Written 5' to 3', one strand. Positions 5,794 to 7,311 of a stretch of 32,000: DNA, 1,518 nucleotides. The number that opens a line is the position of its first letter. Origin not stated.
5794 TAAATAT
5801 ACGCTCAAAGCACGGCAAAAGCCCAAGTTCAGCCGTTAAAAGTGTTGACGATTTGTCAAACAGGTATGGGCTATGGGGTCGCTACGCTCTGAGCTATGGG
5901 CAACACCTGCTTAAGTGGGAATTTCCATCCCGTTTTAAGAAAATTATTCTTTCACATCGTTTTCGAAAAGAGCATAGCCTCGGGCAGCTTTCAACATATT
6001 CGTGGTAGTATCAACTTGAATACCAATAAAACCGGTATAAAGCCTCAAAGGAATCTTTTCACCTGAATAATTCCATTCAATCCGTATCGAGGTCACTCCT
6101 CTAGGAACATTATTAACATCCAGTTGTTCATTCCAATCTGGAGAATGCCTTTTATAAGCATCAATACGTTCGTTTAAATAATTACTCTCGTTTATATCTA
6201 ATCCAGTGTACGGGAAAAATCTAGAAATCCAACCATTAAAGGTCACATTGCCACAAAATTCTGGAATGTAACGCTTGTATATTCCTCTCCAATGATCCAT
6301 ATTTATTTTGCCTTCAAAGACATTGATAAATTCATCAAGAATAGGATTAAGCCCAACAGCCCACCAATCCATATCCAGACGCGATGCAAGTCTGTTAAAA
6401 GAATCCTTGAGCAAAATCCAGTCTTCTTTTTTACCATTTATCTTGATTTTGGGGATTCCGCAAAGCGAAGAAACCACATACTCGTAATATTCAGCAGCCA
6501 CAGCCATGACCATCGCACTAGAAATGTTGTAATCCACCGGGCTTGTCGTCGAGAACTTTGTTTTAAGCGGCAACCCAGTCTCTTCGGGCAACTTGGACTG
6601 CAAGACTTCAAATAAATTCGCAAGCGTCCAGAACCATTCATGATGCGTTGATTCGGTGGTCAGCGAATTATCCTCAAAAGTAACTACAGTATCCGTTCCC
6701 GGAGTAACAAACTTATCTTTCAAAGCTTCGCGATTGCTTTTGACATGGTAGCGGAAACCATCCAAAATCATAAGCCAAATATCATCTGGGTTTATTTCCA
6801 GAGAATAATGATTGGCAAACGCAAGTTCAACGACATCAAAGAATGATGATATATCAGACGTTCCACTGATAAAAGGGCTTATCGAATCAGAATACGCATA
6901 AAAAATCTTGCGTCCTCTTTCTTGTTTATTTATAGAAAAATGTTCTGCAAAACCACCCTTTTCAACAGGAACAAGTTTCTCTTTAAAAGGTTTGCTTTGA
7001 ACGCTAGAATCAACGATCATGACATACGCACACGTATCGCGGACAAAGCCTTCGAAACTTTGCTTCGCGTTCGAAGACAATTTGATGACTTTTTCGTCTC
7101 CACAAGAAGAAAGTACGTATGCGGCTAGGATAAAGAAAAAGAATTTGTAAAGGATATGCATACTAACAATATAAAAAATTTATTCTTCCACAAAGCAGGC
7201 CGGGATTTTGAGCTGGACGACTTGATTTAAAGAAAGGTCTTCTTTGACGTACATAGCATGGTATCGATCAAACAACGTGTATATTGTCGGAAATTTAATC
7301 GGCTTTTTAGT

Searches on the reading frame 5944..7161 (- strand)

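Call 5: search_protein_families(library=pfam, proteins=[window:5944-7161:-], max_evalue=0.01)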
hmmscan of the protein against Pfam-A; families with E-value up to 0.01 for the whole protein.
window:5944-7161:- (405 aa): 1 family
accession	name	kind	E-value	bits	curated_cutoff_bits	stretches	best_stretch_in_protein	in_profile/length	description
PF14388.11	DUF4419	-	1.2e-55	189.6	25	1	106-397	2-302/303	Domain of unknown function (DUF4419)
